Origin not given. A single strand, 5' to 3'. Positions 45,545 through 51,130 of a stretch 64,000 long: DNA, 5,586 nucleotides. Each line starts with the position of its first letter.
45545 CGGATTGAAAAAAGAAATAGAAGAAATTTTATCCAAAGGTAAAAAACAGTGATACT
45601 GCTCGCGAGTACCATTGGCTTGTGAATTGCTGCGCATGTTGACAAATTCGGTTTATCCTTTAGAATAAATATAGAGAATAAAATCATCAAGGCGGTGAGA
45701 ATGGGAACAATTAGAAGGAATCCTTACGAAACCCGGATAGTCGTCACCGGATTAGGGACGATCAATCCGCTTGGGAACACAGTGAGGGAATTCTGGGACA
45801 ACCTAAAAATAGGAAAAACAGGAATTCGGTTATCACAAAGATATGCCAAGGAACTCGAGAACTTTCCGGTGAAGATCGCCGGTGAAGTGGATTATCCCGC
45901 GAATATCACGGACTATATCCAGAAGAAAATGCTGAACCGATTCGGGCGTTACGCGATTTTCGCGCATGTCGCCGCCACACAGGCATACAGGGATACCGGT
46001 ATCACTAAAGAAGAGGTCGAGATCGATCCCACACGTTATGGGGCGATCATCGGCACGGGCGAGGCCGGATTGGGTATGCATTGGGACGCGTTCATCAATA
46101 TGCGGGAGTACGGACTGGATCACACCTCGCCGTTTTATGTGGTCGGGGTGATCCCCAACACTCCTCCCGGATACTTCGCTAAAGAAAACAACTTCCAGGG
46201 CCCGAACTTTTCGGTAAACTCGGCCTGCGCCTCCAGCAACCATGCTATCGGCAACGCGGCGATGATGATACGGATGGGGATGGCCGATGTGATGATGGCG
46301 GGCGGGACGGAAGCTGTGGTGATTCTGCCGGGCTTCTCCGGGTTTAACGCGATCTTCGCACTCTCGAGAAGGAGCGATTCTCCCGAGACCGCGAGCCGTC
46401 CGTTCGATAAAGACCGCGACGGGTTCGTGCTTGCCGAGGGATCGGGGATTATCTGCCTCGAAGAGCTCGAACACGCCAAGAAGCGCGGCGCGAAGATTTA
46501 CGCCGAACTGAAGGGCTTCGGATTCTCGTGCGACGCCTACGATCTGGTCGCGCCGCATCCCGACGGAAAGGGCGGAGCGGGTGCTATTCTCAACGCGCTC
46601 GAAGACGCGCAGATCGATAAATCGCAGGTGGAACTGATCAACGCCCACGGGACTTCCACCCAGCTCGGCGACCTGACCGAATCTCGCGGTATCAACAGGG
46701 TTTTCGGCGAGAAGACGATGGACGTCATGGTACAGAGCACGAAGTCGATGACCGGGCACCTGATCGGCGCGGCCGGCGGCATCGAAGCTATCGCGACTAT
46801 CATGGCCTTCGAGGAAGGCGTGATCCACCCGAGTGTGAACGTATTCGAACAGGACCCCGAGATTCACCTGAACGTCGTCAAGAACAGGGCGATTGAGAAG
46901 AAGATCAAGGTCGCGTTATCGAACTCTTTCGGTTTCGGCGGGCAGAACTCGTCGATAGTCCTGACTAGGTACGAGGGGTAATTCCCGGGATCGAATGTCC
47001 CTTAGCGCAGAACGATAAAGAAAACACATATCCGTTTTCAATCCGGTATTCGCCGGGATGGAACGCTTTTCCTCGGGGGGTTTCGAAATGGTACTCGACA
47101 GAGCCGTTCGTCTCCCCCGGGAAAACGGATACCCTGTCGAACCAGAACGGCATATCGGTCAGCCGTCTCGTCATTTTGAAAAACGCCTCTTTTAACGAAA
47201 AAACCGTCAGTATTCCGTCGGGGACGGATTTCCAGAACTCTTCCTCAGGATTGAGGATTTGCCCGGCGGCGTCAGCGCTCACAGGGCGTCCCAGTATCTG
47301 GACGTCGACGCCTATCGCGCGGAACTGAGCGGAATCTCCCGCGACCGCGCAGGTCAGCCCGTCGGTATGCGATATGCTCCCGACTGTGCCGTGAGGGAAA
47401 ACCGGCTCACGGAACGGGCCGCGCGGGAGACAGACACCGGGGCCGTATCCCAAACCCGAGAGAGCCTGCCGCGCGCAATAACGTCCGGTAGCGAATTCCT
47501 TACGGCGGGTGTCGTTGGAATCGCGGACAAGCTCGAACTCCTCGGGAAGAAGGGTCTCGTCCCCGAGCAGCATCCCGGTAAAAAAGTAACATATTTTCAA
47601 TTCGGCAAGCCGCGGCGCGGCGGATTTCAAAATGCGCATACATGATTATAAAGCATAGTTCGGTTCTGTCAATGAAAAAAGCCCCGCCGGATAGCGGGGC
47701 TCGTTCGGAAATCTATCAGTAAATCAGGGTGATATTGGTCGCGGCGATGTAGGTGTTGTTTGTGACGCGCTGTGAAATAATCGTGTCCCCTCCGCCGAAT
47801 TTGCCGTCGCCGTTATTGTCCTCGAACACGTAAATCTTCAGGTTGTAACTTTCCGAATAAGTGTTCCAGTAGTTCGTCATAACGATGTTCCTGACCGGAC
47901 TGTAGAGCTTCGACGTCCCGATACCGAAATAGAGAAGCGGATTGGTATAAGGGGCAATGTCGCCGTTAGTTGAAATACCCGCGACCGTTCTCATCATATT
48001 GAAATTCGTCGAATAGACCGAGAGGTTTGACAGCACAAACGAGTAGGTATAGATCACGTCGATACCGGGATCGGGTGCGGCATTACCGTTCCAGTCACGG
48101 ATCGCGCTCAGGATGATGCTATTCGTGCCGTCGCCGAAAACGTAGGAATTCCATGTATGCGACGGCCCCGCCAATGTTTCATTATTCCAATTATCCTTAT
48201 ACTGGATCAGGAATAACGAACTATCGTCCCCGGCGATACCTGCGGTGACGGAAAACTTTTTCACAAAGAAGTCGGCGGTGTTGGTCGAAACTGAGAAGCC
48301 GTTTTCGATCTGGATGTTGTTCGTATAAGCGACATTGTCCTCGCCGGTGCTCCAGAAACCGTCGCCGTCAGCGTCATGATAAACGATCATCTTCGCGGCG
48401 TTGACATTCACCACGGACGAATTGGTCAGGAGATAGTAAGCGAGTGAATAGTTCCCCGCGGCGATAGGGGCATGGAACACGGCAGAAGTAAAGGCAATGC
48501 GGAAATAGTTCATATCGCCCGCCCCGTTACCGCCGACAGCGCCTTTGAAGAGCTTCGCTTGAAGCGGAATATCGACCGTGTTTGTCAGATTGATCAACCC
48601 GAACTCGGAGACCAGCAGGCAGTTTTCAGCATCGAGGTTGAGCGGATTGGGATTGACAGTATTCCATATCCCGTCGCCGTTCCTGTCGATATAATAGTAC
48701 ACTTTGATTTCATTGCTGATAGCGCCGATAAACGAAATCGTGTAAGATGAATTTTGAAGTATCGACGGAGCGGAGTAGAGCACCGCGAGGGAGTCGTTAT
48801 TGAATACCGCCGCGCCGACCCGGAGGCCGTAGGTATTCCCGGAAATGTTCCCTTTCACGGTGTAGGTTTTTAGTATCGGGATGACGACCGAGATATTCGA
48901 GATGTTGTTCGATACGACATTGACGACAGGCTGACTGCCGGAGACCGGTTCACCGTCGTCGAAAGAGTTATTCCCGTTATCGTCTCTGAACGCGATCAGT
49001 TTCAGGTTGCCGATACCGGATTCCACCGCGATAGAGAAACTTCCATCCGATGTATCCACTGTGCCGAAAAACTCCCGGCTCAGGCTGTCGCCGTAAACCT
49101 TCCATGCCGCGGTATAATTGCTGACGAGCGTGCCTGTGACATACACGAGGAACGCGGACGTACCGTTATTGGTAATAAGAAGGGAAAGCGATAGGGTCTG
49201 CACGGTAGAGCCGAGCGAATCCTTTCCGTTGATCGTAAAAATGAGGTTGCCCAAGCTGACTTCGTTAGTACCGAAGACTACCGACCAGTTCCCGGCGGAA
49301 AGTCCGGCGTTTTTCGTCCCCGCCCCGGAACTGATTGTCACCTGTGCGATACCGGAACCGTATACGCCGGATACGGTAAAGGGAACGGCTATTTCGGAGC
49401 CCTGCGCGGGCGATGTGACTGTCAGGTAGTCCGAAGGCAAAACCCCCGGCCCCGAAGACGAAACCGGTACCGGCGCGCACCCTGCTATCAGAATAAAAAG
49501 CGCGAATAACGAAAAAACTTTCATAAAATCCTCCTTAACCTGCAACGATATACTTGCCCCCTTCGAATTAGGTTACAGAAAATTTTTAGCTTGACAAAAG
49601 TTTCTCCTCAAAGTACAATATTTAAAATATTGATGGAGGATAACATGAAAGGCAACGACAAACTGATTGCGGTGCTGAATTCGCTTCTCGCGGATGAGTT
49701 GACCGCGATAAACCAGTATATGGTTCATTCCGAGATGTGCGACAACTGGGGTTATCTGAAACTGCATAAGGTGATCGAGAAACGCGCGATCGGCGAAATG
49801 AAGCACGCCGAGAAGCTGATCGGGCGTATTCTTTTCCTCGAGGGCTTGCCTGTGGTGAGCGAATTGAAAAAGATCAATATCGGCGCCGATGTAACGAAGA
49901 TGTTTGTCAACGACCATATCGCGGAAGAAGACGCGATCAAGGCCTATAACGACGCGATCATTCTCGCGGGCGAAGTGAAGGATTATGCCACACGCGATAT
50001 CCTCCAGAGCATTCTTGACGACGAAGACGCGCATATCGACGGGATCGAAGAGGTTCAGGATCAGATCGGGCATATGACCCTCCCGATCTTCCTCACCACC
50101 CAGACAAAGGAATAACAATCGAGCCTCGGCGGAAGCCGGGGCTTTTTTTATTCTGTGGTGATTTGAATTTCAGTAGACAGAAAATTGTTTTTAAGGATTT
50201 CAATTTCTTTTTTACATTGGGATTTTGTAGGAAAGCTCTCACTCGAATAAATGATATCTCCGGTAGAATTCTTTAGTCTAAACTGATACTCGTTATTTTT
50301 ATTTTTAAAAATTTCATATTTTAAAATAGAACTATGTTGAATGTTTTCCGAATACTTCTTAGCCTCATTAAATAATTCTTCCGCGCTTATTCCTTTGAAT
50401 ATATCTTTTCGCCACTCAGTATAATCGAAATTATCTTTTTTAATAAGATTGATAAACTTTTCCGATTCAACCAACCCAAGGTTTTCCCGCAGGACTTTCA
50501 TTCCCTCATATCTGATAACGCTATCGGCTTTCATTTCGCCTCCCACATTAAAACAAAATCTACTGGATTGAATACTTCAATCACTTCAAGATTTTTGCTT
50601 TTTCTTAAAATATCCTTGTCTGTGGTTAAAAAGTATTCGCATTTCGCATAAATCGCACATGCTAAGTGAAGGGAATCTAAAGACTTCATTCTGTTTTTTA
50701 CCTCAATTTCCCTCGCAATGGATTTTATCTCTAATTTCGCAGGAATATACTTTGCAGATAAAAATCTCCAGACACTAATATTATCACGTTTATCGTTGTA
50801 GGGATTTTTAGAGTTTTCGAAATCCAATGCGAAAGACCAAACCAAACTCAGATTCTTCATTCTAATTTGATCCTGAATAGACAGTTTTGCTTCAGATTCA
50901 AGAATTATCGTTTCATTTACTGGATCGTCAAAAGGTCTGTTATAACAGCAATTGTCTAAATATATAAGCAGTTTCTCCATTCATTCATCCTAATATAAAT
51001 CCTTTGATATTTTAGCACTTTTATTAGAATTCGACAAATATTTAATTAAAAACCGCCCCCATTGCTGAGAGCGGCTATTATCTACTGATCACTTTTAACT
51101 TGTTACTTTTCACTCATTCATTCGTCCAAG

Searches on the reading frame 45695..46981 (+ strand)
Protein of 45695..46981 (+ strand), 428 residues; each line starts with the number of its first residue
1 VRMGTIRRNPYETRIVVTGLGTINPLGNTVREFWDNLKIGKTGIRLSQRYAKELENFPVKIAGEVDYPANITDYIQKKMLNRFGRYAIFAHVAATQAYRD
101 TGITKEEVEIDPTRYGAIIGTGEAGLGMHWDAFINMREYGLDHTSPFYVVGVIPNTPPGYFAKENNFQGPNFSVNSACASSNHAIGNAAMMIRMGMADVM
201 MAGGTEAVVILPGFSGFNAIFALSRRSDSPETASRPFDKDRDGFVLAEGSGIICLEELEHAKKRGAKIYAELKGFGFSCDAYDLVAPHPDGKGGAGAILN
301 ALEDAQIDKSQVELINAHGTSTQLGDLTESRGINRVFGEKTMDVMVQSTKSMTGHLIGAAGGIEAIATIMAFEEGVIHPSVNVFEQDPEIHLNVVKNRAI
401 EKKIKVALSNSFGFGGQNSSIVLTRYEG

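Call 21: search_solved_structures(query=window:45695-46981:+, max_evalue=1e-30)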
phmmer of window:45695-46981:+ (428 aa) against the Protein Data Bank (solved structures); distinct sequences matched with E-value up to 1e-30: 73 (the best 60 are shown).
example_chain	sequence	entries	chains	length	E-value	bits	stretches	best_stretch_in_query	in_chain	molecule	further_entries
4qav_A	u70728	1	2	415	2.5e-109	369.2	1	13-428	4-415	3-oxoacyl-[acyl-carrier-protein] synthase 2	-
1j3n_A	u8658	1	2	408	6.2e-106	358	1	14-423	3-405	3-oxoacyl-(acyl-carrier protein) synthase II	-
1e5m_A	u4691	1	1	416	3.1e-102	345.8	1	11-426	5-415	BETA KETOACYL ACYL CARRIER PROTEIN SYNTHASE II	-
2gfw_A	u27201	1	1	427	1.4e-101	343.8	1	13-424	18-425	3-oxoacyl-[acyl-carrier-protein] synthase 2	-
6okg_A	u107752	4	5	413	1.9e-101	343.3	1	13-424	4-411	3-oxoacyl-[acyl-carrier-protein] synthase 2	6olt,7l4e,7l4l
1b3n_A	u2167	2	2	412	2e-101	343.2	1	13-424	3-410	PROTEIN (KETOACYL ACYL CARRIER PROTEIN SYNTHASE 2) | BETA-KETOACYL ACP SYNTHASE II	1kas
4ls6_A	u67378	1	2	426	2.4e-101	342.9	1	13-427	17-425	3-oxoacyl-[acyl-carrier-protein] synthase 2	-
4ls5_A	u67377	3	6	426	2.4e-101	342.9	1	13-427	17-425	3-oxoacyl-[acyl-carrier-protein] synthase 2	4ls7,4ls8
4b7v_A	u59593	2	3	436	3.1e-101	342.6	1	13-426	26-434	3-OXOACYL-[ACYL-CARRIER-PROTEIN] SYNTHASE 2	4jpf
8qm1_A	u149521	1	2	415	4.2e-101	342.1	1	13-426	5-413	3-oxoacyl-[acyl-carrier-protein] synthase 2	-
2gfy_A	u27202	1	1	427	1e-100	340.9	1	13-424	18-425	3-oxoacyl-[acyl-carrier-protein] synthase 2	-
4r8e_A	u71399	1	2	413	1.7e-100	340.1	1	13-424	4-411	3-oxoacyl-[acyl-carrier-protein] synthase 2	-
3hnz_A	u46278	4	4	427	3.5e-100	339.1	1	13-424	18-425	3-oxoacyl-[acyl-carrier-protein] synthase 2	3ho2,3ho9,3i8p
9lpl_A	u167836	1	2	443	7.3e-100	338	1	12-424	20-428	3-oxoacyl-[acyl-carrier-protein] synthase 2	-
2gfv_A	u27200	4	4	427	7.9e-100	337.9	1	13-424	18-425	3-oxoacyl-[acyl-carrier-protein] synthase 2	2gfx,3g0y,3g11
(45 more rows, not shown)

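Call 57: search_protein_families(library=ncbifam, proteins=[window:45695-46981:+], max_evalue=1e-10)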
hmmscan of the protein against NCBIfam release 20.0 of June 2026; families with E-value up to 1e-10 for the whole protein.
window:45695-46981:+ (428 aa): 18 families
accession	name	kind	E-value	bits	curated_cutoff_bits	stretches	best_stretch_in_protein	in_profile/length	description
NF005589.0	PRK07314.1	subfamily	6.9e-148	492.8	387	1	13-426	4-412/413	beta-ketoacyl-ACP synthase II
TIGR03150.1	fabF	equivalog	8.2e-148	492.4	493.75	1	14-423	2-406/407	beta-ketoacyl-ACP synthase II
NF004970.0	PRK06333.1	subfamily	1.3e-129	432.8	525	1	13-427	4-423/424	beta-ketoacyl-ACP synthase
NF006434.0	PRK08722.1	equivalog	1.2e-107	360.4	759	1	13-425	4-413/414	beta-ketoacyl-ACP synthase II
NF006274.0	PRK08439.1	equivalog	4.6e-106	355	621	1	14-425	3-405/406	beta-ketoacyl-ACP synthase II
NF005935.0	PRK07967.1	equivalog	5.8e-100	335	630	1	14-427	3-405/406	beta-ketoacyl-ACP synthase I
NF005916.1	PRK07910.1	equivalog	5e-89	299.1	560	1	13-426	12-418/418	KasA/KasB family beta-ketoacyl-ACP synthase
NF005076.0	PRK06501.1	equivalog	1.5e-82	277.7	629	1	168-426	165-423/425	beta-ketoacyl-ACP synthase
NF006587.0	PRK09116.1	equivalog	6.7e-81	272.1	470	1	13-426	2-407/408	beta-ketoacyl-ACP synthase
NF004618.0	PRK05952.1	equivalog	1.3e-72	244.9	455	1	14-425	3-382/384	beta-ketoacyl-ACP synthase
NF005490.0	PRK07103.1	equivalog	6.9e-72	242.8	445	1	13-426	4-413/414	polyketide beta-ketoacyl:acyl carrier protein synthase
NF006618.0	PRK09185.1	subfamily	1.3e-71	241.7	407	1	13-425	3-392/394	beta-ketoacyl-ACP synthase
NF058662.1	cispenta_AmcF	equivalog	2.6e-60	204.4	325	1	163-424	114-368/369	cispentacin biosynthesis acyltransferase subunit AmcF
NF040607.1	mycolic_Pks13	equivalog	8.8e-39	132.8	2100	1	166-426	259-526/1680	polyketide synthase Pks13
NF045894.1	PKS_plus_SDR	equivalog_domain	1.7e-35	122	1740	1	164-423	159-424/1515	type I polyketide synthase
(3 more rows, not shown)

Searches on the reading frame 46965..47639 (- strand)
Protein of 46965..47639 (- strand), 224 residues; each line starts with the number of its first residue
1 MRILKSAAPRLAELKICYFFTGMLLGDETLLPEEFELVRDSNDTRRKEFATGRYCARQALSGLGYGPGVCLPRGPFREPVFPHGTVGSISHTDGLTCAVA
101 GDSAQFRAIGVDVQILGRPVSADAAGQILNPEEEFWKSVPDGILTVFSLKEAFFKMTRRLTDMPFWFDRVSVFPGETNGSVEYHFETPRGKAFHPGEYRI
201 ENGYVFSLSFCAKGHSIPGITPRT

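Call 57: search_protein_families(library=ncbifam, proteins=[window:46965-47639:-], max_evalue=1e-10)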
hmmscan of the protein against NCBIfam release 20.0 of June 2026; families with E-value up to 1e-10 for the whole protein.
window:46965-47639:- (224 aa): 2 families
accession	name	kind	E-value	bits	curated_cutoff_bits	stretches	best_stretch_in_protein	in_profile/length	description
NF050105.1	4PPT_PptT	exception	1.1e-19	70.6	365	1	30-115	27-111/220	4'-phosphopantetheinyl transferase PptT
NF042923.1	4PPT_Npt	exception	7.2e-19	68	370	1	31-161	25-158/223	4'-phosphopantetheinyl transferase Npt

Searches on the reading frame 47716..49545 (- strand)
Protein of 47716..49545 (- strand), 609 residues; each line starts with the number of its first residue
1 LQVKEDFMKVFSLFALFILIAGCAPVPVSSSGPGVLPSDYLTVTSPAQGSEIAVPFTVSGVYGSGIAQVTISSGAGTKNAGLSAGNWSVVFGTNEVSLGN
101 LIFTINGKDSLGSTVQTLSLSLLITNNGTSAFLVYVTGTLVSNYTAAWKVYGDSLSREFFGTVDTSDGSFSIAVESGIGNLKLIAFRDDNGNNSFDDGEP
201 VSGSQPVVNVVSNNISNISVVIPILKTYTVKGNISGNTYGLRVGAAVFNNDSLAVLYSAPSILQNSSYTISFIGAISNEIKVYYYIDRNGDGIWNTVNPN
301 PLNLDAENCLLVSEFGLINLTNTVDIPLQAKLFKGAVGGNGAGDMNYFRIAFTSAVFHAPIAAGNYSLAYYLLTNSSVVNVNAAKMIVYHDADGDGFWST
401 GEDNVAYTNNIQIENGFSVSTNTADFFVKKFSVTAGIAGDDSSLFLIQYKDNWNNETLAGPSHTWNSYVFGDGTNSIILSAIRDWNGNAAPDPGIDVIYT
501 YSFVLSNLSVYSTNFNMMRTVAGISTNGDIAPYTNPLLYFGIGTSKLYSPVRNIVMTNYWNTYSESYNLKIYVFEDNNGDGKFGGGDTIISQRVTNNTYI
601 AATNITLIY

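Call 5: search_protein_families(library=pfam, proteins=[window:47716-49545:-], max_evalue=0.01)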
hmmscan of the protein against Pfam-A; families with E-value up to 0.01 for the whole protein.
window:47716-49545:- (609 aa): 1 family
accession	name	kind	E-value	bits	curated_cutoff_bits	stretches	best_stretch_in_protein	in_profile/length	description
PF20009.4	GEVED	-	0.0039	18.4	24.4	0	184-249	3-57/78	GEVED domain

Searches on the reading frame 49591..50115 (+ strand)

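Call 5: search_protein_families(library=pfam, proteins=[window:49591-50115:+], max_evalue=0.01)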
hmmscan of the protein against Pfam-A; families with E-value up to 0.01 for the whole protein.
window:49591-50115:+ (174 aa): 2 families
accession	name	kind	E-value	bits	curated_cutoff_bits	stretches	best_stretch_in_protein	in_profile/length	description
PF00210.30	Ferritin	-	3.7e-36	124.6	24.5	1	26-159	1-139/142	Ferritin-like domain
PF02915.23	Rubrerythrin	-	0.0015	19.3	22.8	1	33-149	7-130/137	Rubrerythrin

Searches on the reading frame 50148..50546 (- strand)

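Call 5: search_protein_families(library=pfam, proteins=[window:50148-50546:-], max_evalue=0.01)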
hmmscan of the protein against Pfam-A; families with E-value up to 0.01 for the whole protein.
window:50148-50546:- (132 aa): 1 family
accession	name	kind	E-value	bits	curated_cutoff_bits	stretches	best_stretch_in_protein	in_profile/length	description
PF07411.17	DUF1508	-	8.7e-09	35.6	22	1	83-127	2-46/48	Domain of unknown function (DUF1508)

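Call 58: search_protein_families(library=padloc, proteins=[window:50148-50546:-], max_evalue=0.01)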
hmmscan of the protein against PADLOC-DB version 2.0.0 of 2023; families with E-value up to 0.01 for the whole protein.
window:50148-50546:- (132 aa): 0 families

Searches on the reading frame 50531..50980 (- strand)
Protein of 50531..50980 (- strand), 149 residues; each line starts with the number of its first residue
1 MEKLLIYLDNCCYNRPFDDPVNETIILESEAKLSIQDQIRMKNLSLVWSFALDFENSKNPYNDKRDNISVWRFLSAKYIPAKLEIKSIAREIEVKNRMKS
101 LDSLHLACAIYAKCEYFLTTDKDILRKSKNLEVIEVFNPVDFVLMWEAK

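Call 5: search_protein_families(library=pfam, proteins=[window:50531-50980:-], max_evalue=0.01)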
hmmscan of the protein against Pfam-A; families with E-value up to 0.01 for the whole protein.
window:50531-50980:- (149 aa): 1 family
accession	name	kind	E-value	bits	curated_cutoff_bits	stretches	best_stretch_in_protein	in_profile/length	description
PF01850.27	PIN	-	6.2e-06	27.3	23.6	1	73-128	64-118/120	PIN domain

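Call 58: search_protein_families(library=padloc, proteins=[window:50531-50980:-], max_evalue=0.01)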
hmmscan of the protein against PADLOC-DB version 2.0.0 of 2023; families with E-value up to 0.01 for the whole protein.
window:50531-50980:- (149 aa): 0 families
